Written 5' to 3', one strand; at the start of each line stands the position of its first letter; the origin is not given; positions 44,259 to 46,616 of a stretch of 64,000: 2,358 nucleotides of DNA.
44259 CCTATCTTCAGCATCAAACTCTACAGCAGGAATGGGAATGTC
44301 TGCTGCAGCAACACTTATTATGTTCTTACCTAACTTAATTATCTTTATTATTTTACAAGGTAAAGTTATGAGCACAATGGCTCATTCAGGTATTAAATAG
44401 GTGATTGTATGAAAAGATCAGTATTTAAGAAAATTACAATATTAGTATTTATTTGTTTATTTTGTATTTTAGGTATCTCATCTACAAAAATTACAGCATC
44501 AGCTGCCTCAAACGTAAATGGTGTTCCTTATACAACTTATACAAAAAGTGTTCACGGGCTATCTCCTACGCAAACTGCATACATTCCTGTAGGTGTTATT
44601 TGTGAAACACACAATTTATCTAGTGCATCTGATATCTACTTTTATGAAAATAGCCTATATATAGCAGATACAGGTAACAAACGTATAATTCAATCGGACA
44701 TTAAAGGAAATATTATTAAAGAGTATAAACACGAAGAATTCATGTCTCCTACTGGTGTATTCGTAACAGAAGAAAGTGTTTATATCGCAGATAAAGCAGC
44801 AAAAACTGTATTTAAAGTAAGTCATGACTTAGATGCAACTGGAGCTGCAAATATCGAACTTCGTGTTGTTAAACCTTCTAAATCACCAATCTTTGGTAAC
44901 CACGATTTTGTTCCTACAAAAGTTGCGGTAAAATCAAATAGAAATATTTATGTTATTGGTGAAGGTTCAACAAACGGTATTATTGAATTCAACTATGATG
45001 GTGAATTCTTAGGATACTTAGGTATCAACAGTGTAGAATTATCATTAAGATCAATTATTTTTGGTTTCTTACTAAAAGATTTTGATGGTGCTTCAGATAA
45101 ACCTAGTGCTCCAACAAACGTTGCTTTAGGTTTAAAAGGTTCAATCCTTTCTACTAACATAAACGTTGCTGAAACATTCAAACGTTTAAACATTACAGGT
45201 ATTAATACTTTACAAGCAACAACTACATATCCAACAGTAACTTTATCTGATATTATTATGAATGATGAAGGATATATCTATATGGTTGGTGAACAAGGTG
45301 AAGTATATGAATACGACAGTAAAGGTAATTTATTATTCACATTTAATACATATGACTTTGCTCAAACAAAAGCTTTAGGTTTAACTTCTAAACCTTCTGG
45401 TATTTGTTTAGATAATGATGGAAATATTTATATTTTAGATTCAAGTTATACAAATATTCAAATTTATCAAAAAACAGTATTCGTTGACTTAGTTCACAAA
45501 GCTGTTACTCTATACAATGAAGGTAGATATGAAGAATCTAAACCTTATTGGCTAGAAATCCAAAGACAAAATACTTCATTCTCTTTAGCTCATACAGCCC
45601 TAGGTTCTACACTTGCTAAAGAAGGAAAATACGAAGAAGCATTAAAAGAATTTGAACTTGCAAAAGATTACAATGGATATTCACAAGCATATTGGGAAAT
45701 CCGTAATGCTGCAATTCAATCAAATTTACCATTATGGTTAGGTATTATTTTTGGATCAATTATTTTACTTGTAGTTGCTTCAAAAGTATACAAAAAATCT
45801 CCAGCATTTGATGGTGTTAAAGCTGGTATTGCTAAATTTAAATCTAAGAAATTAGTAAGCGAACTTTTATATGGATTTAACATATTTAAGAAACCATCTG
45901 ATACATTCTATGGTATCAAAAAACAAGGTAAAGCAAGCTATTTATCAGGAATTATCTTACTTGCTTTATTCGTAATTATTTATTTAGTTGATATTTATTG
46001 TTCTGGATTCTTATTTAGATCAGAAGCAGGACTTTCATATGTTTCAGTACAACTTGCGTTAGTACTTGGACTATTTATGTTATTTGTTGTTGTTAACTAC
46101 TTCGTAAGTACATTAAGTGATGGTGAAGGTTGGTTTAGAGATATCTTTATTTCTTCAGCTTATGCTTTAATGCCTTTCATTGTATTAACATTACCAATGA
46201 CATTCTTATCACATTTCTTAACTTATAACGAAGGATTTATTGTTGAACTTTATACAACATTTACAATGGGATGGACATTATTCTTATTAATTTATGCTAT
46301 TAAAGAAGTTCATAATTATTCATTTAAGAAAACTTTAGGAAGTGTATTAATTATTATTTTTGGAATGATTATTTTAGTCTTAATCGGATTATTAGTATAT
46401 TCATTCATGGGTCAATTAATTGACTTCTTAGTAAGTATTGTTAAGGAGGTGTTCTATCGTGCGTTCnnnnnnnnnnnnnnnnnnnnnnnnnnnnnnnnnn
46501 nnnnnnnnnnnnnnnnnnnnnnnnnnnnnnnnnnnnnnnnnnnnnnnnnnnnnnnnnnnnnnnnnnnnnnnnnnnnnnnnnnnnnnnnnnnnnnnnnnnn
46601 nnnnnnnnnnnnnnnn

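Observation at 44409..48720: Uncharacterized two-gene module (NHL-propeller/TPR/multi-TM protein plus 760-aa exported protein) wired into the middle of a sugar ABC transporter operon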

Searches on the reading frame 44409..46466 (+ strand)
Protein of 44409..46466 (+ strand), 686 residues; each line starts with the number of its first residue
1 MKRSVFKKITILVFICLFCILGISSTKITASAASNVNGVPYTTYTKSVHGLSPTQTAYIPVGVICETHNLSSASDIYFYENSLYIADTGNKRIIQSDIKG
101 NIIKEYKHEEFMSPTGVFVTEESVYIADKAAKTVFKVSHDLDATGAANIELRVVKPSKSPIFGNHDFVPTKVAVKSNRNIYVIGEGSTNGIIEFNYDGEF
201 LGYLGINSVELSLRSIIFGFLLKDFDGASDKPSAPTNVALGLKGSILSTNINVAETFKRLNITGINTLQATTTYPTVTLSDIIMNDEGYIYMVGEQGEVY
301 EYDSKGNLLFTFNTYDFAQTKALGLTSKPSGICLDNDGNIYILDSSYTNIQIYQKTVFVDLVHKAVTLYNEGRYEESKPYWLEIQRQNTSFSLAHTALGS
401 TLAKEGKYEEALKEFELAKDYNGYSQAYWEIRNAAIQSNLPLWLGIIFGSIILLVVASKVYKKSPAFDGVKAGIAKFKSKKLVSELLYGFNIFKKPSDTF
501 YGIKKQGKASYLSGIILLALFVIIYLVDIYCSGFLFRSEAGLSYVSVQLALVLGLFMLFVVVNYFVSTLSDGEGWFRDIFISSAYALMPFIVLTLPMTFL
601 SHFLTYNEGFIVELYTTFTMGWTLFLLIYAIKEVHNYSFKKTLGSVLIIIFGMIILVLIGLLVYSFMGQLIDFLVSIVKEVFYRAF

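Call 7: search_protein_families(library=pfam, proteins=[window:44409-46466:+], max_evalue=0.01)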
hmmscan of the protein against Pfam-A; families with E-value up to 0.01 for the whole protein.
window:44409-46466:+ (686 aa): 7 families
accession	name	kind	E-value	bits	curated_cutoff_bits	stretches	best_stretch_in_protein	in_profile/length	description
PF04893.22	Yip1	-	6.3e-13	49.4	28.6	1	491-658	2-170/173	Yip1 domain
PF01436.27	NHL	-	6.8e-09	35.8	20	1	327-346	2-21/28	NHL repeat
PF07719.23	TPR_2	-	2.3e-05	24.6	27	1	393-421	2-30/34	Tetratricopeptide repeat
PF13181.12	TPR_8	-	0.0018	18.7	25.7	0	395-421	4-30/34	Tetratricopeptide repeat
PF00515.34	TPR_1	-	0.0023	18.1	27.8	0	394-418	3-27/34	Tetratricopeptide repeat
PF06739.17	SBBP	-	0.0064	16.9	20.5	0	328-342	14-28/38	Beta-propeller repeat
PF13432.12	TPR_16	-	0.0076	17.1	32.7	0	365-418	4-57/65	Tetratricopeptide repeat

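Call 10: search_protein_families(library=ncbifam, proteins=[window:44409-46466:+], max_evalue=0.01)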
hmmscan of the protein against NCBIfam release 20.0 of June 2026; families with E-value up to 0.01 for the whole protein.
window:44409-46466:+ (686 aa): 3 families
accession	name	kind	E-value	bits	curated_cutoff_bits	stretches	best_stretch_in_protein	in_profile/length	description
NF035926.1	scyF_NHL_VPEP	equivalog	3.1e-05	23.3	350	1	298-355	125-180/376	scytonemin biosynthesis PEP-CTERM protein ScyF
NF053768.1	CIS12_fam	equivalog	0.00033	19.5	860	0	276-350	43-110/715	CIS12 family contractile injection system protein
NF033206.1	ScyE_fam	subfamily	0.0058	16.2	80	0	114-182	142-221/333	ScyD/ScyE family protein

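Call 34: find_homologous_proteins(query=window:44409-46466:+, max_evalue=0.001)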
Query window:44409-46466:+ (686 aa): 809 proteins with E <= 0.001 among 8000 candidates; the best 120 are listed.
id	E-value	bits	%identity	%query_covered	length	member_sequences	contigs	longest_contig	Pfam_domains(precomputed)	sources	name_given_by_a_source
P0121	0.0e+0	1509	100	100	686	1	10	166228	PF04893.23,PF01436.28,PF07719.24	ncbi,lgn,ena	-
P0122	0.0e+0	1394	92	100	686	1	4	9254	PF04893.23,PF01436.28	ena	-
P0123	0.0e+0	1284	85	100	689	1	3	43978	PF04893.23,PF01436.28,PF06739.18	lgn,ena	-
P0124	0.0e+0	1273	84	100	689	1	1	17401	PF04893.23,PF01436.28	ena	-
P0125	0.0e+0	1267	83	100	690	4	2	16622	PF04893.23,PF01436.28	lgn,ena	-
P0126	0.0e+0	1263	84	100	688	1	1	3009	PF04893.23,PF01436.28,PF06739.18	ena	-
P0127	0.0e+0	1251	82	100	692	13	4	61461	PF04893.23,PF01436.28,PF07719.24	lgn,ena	-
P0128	0.0e+0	1236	80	100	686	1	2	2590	PF04893.23,PF01436.28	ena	-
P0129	0.0e+0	1234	80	100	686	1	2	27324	PF04893.23,PF01436.28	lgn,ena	-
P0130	0.0e+0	1233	80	100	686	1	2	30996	PF04893.23,PF01436.28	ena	-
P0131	0.0e+0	1229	80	100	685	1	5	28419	PF04893.23,PF01436.28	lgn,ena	-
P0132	0.0e+0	1226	81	100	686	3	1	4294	PF04893.23,PF01436.28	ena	-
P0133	7.2e-296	1001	68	99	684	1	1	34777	PF04893.23,PF01436.28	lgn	-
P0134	3.0e-287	973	67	95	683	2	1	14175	PF04893.23,PF01436.28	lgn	-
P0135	4.4e-265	899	62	98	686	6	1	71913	PF04893.23,PF01436.28,PF07719.24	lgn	-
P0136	5.5e-265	899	62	99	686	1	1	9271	PF04893.23,PF01436.28,PF07719.24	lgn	-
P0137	8.3e-263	892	61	99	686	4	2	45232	PF04893.23,PF01436.28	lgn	-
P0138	8.3e-260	882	61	99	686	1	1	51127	PF04893.23,PF01436.28,PF07719.24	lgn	-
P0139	6.4e-259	879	60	99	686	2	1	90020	PF04893.23,PF06977.18,PF01436.28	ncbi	-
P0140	2.1e-257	874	61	99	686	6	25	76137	PF04893.23,PF01436.28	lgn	-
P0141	1.2e-239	815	58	94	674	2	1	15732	PF04893.23,PF13432.13,PF01436.28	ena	-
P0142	2.8e-239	814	57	94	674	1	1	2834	PF04893.23,PF13432.13,PF01436.28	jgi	jgi:tetratricopeptide (TPR) repeat protein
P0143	1.2e-238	812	56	99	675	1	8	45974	PF04893.23,PF01436.28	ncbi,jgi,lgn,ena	-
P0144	9.2e-238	809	57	94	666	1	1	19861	PF04893.23,PF01436.28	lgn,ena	-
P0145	1.1e-236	806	57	99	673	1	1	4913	PF04893.23,PF01436.28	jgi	-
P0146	1.3e-236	805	57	99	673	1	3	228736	PF04893.23,PF01436.28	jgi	-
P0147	1.4e-236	805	56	99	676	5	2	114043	PF04893.23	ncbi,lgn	ncbi:MAG: YIP1 family protein [Bacillota bacterium]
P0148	3.6e-236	804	56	99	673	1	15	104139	PF04893.23,PF01436.28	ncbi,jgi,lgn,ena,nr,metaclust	ncbi:MAG: hypothetical protein A2084_03975 [Tenericutes bacterium GWC2_39_45]|nr:MAG: hypothetical p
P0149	4.0e-236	804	56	99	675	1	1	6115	PF04893.23,PF01436.28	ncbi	-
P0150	5.1e-236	803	56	99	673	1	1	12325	PF04893.23,PF01436.28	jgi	jgi:DNA-binding beta-propeller fold protein YncE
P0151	5.7e-236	803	55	99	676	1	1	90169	PF04893.23,PF01436.28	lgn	-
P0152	9.7e-236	802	57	99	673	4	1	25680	PF04893.23,PF01436.28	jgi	jgi:tetratricopeptide (TPR) repeat protein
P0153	1.2e-235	802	58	94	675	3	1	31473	PF04893.23,PF01436.28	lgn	-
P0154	6.9e-235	800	56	99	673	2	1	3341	PF04893.23,PF01436.28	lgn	-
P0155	7.0e-235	800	57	97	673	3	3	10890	PF04893.23,PF13432.13,PF01436.28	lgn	-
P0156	3.7e-234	797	57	96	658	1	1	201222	PF04893.23,PF01436.28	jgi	-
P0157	1.6e-233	795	57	99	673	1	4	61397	PF04893.23,PF13432.13,PF01436.28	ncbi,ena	-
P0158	4.6e-233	794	55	99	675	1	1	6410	PF04893.23,PF01436.28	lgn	-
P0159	5.6e-233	793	56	99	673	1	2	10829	PF04893.23,PF13432.13,PF01436.28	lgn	-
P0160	1.8e-232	792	56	99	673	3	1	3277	PF04893.23,PF01436.28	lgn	-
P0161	1.8e-232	792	58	96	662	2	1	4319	PF04893.23,PF01436.28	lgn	-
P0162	2.6e-232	791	57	94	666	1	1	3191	PF04893.23,PF01436.28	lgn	-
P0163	1.1e-231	789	55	99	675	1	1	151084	PF04893.23,PF01436.28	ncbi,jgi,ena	-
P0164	1.3e-231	789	56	96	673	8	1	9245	PF04893.23,PF01436.28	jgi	jgi:tetratricopeptide (TPR) repeat protein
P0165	2.5e-230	785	55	99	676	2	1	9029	PF04893.23,PF01436.28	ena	-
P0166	1.3e-229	782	55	98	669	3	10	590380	PF04893.23,PF01436.28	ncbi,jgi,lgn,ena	-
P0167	2.6e-229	781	54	96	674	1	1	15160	PF04893.23,PF01436.28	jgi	jgi:sugar lactone lactonase YvrE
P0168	8.7e-229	780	55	99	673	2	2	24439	PF04893.23,PF13432.13,PF01436.28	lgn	-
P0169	2.2e-228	778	54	99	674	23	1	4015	PF04893.23,PF13432.13,PF01436.28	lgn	-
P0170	2.2e-228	778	54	96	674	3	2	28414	PF04893.23,PF01436.28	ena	-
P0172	2.9e-228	778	53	100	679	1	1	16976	PF04893.23,PF01436.28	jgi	jgi:hypothetical protein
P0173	7.1e-228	777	55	96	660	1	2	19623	PF04893.23,PF01436.28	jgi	-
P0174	2.9e-227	774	54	99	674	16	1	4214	PF04893.23,PF01436.28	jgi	jgi:DNA-binding beta-propeller fold protein YncE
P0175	2.7e-226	771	55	99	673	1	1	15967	PF04893.23,PF01436.28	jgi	jgi:tetratricopeptide (TPR) repeat protein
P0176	2.3e-225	768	55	99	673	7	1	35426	PF04893.23,PF01436.28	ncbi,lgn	-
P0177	5.0e-225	767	54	98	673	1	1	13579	PF04893.23,PF01436.28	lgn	-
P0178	1.5e-224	766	54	99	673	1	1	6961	PF04893.23,PF01436.28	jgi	-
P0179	4.9e-224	764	54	96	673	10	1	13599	PF04893.23,PF13432.13,PF01436.28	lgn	-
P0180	2.9e-223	761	53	96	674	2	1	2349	PF04893.23,PF01436.28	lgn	-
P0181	3.6e-223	761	52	100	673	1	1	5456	PF04893.23,PF01436.28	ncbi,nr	ncbi:MAG: YIP1 family protein [Bacilli bacterium]|nr:YIP1 family protein [Bacilli bacterium]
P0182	5.3e-223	760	55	99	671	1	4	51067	PF04893.23,PF01436.28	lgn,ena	-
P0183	7.0e-223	760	55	96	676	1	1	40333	PF04893.23,PF01436.28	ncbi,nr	ncbi:MAG: hypothetical protein EA374_03435 [Acholeplasmatales bacterium]|nr:MAG: hypothetical protei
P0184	8.2e-223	760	53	100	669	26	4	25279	PF04893.23,PF01436.28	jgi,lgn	jgi:tetratricopeptide (TPR) repeat protein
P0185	5.3e-222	757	53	98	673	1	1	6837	PF04893.23,PF13432.13,PF01436.28,PF06739.18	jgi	jgi:DNA-binding beta-propeller fold protein YncE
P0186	2.0e-221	755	55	94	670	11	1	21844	PF04893.23,PF13432.13,PF01436.28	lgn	-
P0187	3.3e-221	755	53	98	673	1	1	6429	PF04893.23,PF13432.13,PF01436.28,PF06739.18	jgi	jgi:DNA-binding beta-propeller fold protein YncE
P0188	1.1e-220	753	52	98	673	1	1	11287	PF04893.23,PF13432.13,PF01436.28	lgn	-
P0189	1.1e-220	753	54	98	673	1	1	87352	PF04893.23,PF13432.13,PF01436.28,PF06739.18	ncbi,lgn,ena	-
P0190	1.3e-220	753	54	94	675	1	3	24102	PF04893.23,PF01436.28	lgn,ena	-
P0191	3.1e-220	751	53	100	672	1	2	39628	PF04893.23,PF01436.28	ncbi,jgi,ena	jgi:tetratricopeptide (TPR) repeat protein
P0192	3.1e-220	751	52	99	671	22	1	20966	PF04893.23,PF13432.13,PF01436.28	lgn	-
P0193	6.5e-219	747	52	99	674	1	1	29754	PF04893.23,PF13432.13,PF01436.28,PF07719.24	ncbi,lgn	-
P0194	8.4e-219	747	53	98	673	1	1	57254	PF04893.23,PF13432.13,PF01436.28,PF06739.18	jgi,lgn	jgi:tetratricopeptide (TPR) repeat protein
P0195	1.0e-218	746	53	98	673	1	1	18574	PF04893.23,PF13432.13,PF01436.28,PF06739.18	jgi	jgi:tetratricopeptide (TPR) repeat protein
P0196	1.2e-218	746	53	98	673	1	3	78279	PF04893.23,PF13432.13,PF01436.28,PF06739.18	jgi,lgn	jgi:tetratricopeptide (TPR) repeat protein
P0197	1.4e-218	746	54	97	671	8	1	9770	PF04893.23,PF01436.28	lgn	-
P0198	7.0e-218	743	54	96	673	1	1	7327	PF04893.23,PF01436.28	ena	-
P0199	1.5e-217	742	52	99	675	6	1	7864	PF04893.23,PF13432.13,PF01436.28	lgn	-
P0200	1.5e-217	742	54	96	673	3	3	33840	PF04893.23,PF13432.13,PF01436.28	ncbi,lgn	-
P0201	1.7e-217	742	53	99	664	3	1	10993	PF04893.23,PF01436.28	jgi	jgi:DNA-binding beta-propeller fold protein YncE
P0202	4.2e-217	741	53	98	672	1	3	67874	PF04893.23,PF06977.18,PF13432.13,PF01436.28,PF07719.24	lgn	-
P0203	9.4e-217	740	54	98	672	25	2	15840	PF04893.23,PF01436.28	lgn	-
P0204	2.5e-216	738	52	99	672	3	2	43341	PF04893.23,PF01436.28,PF06739.18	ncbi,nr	ncbi:MAG: YIP1 family protein [Bacilli bacterium]|nr:YIP1 family protein [Bacilli bacterium] MDD4388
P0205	4.6e-216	737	53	98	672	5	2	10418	PF04893.23,PF01436.28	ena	-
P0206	2.8e-215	735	53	94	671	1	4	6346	PF04893.23,PF13432.13,PF01436.28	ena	-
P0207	5.1e-215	734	54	95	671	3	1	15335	PF04893.23,PF01436.28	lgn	-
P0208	5.1e-215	734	53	94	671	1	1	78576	PF04893.23,PF13432.13,PF01436.28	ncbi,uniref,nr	ncbi:YIP1 family protein [Acholeplasma vituli]|uniref:YIP1 family protein n=1 Tax=Paracholeplasma vi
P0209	7.2e-215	734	52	99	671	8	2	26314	PF04893.23,PF13432.13,PF01436.28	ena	-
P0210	8.9e-214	730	54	94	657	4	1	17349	PF04893.23,PF01436.28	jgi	jgi:WD40 repeat protein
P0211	1.2e-213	729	53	94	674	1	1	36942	PF04893.23,PF01436.28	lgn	-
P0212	1.8e-213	729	53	100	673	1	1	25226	PF04893.23,PF06977.18,PF01436.28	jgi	-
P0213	5.8e-211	721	52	94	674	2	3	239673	PF04893.23,PF01436.28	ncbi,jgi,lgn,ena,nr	ncbi:MAG: hypothetical protein CVV61_03095 [Tenericutes bacterium HGW-Tenericutes-6]|jgi:sugar lacto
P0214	8.3e-209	714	51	98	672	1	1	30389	PF04893.23,PF01436.28,PF07719.24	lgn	-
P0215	1.5e-208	713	53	94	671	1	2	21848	PF04893.23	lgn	-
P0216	6.2e-208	711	52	94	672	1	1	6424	PF04893.23,PF06977.18,PF01436.28,PF07719.24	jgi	-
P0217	5.8e-206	704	50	100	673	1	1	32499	PF04893.23,PF01436.28,PF08450.19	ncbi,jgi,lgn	jgi:tetratricopeptide (TPR) repeat protein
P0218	1.1e-203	697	50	99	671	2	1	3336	PF04893.23,PF13432.13,PF01436.28,PF07719.24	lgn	-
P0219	4.2e-203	695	50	99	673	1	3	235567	PF04893.23,PF01436.28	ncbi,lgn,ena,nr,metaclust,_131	ncbi:MAG: NHL repeat protein [Candidatus Izimaplasma bacterium HR2]|nr:MAG: NHL repeat protein [Cand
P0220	1.0e-202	693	49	98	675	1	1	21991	PF04893.23,PF01436.28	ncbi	-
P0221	5.8e-202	691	51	94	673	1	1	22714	PF04893.23,PF01436.28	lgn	-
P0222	2.1e-201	689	49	99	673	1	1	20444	PF04893.23,PF01436.28,PF07719.24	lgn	-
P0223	5.2e-197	675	48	94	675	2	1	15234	PF04893.23,PF01436.28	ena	-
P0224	4.5e-196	671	48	100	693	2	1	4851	PF04893.23,PF01436.28,PF07719.24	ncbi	-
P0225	1.2e-193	663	47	99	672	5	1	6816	PF04893.23,PF01436.28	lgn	-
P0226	2.8e-193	662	47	99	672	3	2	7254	PF04893.23,PF01436.28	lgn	-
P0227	1.3e-187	643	48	97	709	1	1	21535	PF04893.23,PF01436.28,PF07719.24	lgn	-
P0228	1.3e-184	634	46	100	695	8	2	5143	PF04893.23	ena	-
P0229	3.2e-184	632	46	100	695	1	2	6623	PF04893.23,PF07719.24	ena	-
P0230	4.7e-184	632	45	100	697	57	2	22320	PF04893.23,PF01436.28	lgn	-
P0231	1.0e-180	621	45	99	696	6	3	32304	PF04893.23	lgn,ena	-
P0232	8.6e-180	618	46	99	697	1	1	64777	PF04893.23,PF01436.28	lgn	-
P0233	5.4e-179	615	45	99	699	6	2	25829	PF04893.23,PF01436.28,PF07719.24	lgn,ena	-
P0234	1.8e-174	600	43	100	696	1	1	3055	PF04893.23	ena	-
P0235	4.8e-174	599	43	100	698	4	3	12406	PF04893.23,PF01436.28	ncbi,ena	-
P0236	4.5e-172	592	44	100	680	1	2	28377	PF04893.23,PF01436.28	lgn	-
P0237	6.9e-172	592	42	96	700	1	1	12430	PF04893.23,PF01436.28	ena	-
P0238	9.5e-172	591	43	100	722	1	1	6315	PF04893.23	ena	-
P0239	3.7e-171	589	43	99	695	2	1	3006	PF04893.23,PF01436.28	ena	-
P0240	5.4e-171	589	42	100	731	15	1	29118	PF04893.23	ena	-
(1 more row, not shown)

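Call 35: find_encoding_contigs(protein=P0121, flank=10000, max_places=3)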
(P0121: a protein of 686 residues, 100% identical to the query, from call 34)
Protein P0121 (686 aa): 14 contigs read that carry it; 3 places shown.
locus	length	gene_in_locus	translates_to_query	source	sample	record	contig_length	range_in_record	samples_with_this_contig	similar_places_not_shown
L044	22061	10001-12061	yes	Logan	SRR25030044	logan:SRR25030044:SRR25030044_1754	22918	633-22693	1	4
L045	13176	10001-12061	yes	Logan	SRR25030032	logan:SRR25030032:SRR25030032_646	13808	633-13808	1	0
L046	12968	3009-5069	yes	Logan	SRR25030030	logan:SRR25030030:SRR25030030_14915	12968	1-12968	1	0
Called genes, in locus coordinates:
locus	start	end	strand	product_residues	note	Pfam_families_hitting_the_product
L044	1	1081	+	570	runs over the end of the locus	?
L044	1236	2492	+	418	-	PF10091:Glycoamylase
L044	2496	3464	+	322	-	PF00356:LacI, PF00532:Peripla_BP_1, PF13407:Peripla_BP_4, PF13377:Peripla_BP_3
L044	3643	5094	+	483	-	PF01547:SBP_bac_1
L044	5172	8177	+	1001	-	PF01547:SBP_bac_1, PF13416:SBP_bac_8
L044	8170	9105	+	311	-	PF00528:BPD_transp_1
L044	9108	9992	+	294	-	PF00528:BPD_transp_1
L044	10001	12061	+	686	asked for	PF01436:NHL (faint), PF07719:TPR_2 (faint), PF04893:Yip1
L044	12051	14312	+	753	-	PF18952:DUF5696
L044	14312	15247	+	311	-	PF00528:BPD_transp_1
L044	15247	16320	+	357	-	PF00528:BPD_transp_1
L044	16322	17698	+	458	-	PF10091:Glycoamylase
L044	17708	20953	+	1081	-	PF21958:SOGP_N, PF21250:SOGP_2nd, PF17167:Glyco_hydro_94, PF21270:SOGP_4th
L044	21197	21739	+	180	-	PF13238:AAA_18 (weak), PF13671:AAA_33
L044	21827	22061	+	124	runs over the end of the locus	PF07784:DUF1622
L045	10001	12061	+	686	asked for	PF01436:NHL (faint), PF07719:TPR_2 (faint), PF04893:Yip1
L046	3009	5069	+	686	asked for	PF01436:NHL (faint), PF07719:TPR_2 (faint), PF04893:Yip1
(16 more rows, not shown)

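Call 48: predict_structure(alignment_id=A4)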
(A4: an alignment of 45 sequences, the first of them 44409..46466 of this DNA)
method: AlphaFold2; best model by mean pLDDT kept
length: 686 residues; sequences in the alignment: 45
mean_pLDDT: 84.6   pTM: 0.67
mean pLDDT of the five models: 84.6, 84.1, 83.8, 80.7, 79.6
residues with pLDDT >= 90: 283; 70-90: 335; 50-70: 50; < 50: 18
segments of 3 or more residues with pLDDT < 50: 24-36, 225-228
pLDDT, mean of each block of 10 residues (from residue 1): 67 76 41 49 82 86 84 93 94 93 93 95 95 95 89 85 84 91 81 90 71 59 53 80 87 82 82 88 92 94 92 90 90 94 93 93 92 90 87 88 89 87 83 81 83 81 70 78 85 90 87 92 89 69 79 93 91 88 94 87 77 87 92 88 91 92 88 88 79
secondary structure, 60 per line:
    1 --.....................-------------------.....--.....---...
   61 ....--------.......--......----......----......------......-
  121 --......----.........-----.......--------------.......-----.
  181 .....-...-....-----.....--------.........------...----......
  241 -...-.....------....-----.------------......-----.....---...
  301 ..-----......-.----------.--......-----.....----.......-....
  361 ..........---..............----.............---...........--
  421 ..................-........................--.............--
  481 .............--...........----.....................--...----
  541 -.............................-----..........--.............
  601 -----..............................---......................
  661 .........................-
elements in order (helices of 4 or more, strands of 3 or more residues): H3-23 E43-47 E50-54 E58-64 E73-79 E82-87 E92-97 E102-107 E114-119 E123-128 E133-141 E147-153 E168-174 E180-185 E191-194 E200-204 H213-221 E235-240 E246-250 E257-260 E279-284 E290-294 E298-302 E308-313 E329-334 E340-344 E349-355 H357-370 H374-387 H392-404 H408-418 H421-438 H440-463 H466-478 H481-493 H496-506 H511-531 H542-570 H576-585 H588-600 H606-635 H639-685
